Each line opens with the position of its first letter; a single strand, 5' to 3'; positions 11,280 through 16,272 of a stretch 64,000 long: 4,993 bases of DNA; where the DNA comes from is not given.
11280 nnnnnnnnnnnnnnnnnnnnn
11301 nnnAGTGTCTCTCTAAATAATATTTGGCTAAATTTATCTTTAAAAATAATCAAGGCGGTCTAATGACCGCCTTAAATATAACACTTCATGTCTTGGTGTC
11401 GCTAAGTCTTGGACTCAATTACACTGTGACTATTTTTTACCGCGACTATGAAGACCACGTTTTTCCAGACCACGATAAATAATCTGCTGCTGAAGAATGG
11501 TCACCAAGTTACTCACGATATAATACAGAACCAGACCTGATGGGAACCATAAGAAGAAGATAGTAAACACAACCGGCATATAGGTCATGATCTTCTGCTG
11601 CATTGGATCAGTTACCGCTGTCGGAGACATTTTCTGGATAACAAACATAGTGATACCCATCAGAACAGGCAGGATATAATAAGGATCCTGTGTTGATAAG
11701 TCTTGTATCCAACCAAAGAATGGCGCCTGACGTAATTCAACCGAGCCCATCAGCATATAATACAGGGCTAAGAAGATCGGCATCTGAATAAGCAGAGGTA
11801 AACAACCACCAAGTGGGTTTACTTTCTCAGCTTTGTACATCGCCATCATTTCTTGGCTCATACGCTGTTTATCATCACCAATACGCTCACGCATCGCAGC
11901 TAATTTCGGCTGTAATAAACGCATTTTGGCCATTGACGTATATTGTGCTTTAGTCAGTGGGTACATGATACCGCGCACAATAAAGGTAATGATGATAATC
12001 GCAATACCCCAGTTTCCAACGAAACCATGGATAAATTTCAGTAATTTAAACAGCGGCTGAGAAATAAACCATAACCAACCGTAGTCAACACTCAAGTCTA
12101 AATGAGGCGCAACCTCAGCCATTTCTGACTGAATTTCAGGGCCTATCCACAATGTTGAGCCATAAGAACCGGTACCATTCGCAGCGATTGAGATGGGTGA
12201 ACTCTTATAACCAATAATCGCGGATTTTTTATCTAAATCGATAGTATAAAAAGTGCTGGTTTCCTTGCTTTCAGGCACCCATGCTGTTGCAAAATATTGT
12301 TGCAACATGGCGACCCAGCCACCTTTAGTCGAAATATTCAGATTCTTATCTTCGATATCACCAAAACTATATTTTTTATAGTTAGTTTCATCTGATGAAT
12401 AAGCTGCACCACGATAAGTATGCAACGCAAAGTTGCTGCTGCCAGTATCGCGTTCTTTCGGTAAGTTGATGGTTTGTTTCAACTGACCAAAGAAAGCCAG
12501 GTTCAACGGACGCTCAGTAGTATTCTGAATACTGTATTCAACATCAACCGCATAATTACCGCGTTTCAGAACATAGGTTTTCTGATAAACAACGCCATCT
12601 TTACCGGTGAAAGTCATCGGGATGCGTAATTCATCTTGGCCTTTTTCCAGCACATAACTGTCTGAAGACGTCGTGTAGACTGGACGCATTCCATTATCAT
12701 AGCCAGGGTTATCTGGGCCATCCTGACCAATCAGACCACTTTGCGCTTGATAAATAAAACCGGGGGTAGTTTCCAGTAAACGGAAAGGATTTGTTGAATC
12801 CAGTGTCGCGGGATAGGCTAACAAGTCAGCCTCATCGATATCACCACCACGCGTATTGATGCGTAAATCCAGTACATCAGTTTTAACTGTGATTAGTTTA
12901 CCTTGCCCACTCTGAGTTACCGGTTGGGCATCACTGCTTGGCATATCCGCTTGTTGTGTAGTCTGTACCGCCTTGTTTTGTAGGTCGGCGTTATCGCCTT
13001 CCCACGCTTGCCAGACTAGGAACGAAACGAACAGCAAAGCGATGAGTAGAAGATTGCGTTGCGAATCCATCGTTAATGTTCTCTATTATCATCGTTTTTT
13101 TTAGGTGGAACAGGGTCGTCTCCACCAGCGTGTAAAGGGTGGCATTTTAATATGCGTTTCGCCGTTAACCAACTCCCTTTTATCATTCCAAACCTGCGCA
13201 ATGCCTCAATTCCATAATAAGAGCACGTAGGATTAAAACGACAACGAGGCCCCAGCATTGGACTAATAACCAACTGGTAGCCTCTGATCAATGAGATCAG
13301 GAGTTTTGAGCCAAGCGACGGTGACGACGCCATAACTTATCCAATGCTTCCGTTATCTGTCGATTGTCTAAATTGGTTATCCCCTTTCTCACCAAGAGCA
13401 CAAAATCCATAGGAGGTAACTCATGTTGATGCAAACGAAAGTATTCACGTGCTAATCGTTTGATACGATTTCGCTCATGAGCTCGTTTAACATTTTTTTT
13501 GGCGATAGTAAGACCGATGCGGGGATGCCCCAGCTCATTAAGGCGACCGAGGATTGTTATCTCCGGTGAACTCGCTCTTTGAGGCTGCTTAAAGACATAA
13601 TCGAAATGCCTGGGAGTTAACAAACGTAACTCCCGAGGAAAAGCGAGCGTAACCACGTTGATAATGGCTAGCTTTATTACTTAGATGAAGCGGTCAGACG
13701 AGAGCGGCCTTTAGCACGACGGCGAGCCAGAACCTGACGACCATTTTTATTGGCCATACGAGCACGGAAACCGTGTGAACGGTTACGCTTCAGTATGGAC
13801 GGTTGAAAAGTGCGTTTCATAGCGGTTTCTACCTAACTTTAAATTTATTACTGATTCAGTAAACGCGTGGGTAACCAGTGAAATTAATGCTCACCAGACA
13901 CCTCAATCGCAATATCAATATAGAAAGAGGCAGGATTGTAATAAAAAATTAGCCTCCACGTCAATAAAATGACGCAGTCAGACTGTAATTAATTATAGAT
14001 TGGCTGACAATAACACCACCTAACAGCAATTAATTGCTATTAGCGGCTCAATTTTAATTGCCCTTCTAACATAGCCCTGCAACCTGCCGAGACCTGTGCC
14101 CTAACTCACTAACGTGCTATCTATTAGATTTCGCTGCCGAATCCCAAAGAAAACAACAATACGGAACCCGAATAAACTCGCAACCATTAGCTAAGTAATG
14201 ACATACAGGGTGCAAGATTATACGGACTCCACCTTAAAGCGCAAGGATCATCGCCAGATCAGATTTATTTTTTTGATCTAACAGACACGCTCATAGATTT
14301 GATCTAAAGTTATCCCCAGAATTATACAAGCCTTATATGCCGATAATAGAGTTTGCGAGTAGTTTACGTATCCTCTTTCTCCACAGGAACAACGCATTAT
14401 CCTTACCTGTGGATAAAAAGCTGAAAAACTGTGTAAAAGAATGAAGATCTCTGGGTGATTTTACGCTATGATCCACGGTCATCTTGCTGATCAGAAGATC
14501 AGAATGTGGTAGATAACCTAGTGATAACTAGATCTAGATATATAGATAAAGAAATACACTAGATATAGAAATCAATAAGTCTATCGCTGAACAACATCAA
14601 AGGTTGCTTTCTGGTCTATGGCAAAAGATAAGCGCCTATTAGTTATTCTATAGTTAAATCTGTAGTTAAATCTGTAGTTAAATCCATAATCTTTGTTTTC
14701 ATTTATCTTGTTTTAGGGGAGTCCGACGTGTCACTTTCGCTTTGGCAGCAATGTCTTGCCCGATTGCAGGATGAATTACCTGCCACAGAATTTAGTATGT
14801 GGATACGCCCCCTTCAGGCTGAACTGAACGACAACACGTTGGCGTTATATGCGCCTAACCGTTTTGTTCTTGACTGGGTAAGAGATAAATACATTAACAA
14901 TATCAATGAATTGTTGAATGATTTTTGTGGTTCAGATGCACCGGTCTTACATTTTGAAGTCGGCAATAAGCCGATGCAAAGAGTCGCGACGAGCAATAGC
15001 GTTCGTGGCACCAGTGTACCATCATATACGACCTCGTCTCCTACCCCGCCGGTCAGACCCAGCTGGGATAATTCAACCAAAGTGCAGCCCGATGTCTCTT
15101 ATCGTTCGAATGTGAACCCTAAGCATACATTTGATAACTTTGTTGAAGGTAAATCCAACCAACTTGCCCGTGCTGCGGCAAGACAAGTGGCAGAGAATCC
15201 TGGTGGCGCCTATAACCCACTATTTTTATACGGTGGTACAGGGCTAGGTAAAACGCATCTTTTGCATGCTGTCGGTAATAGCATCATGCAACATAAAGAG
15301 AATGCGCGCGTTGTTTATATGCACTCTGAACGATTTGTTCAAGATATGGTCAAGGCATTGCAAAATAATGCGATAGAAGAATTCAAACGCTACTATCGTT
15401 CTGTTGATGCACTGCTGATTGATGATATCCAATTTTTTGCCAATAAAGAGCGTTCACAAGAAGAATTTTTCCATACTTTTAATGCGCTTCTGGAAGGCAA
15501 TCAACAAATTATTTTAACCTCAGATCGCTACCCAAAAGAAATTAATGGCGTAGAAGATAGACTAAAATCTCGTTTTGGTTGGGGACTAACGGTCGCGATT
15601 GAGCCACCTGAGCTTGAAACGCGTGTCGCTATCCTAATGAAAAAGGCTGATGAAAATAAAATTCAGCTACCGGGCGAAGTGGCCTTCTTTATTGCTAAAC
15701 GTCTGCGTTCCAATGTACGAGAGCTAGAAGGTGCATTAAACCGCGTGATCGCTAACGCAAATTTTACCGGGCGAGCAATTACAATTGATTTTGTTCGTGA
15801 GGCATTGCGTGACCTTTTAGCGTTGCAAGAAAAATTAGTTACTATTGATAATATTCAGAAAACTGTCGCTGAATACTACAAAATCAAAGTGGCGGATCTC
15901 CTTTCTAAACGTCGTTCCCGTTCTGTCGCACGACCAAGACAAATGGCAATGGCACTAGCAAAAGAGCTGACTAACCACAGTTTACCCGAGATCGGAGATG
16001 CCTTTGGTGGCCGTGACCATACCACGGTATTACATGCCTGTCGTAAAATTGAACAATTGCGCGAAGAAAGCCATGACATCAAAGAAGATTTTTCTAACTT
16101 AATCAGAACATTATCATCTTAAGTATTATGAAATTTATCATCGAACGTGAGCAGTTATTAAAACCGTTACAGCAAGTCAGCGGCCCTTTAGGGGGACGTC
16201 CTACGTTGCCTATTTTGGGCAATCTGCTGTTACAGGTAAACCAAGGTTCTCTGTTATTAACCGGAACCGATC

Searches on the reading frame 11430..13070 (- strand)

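Call 56: search_protein_families(library=pfam, proteins=[window:11430-13070:-], max_evalue=0.001)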
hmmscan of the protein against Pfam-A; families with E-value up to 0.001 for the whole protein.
window:11430-13070:- (546 aa): 2 families
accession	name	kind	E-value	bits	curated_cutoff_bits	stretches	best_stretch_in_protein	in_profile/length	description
PF14849.12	YidC_periplas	-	3.7e-89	299.9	24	1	60-343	2-283/283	YidC periplasmic domain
PF02096.25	60KD_IMP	-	6.1e-62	208.8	35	1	354-533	1-163/163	60Kd inner membrane protein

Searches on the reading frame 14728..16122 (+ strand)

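Call 56: search_protein_families(library=pfam, proteins=[window:14728-16122:+], max_evalue=0.001)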
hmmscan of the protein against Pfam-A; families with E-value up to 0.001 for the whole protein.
window:14728-16122:+ (464 aa): 9 families
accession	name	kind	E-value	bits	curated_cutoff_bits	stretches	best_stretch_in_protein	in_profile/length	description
PF00308.24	Bac_DnaA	-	4.9e-76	254.8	23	1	130-289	2-161/162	Bacterial DnaA ATPAse domain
PF08299.17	Bac_DnaA_C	-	2e-33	114.7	31.5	1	373-441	1-69/69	Bacterial dnaA protein helix-turn-helix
PF11638.13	DnaA_N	-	1.2e-20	73.4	24.6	1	4-64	2-64/65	DnaA N-terminal domain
PF01695.23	IstB_IS21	-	1.2e-08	35.2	24.1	1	165-267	95-194/238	IstB-like ATP binding protein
PF00004.35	AAA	-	6e-07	30.4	21.2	1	166-267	2-110/131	ATPase family associated with various cellular activities (AAA)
PF22688.2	Hda_lid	-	7.5e-07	29.5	27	1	298-360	3-65/65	Hda, lid domain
PF13401.12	AAA_22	-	0.00022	22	27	0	165-252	8-105/130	AAA domain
PF13173.12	AAA_14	-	0.00023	21.6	27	0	163-251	3-88/129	AAA domain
PF13191.12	AAA_16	-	0.00085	20.3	32.6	0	158-221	20-84/167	AAA ATPase domain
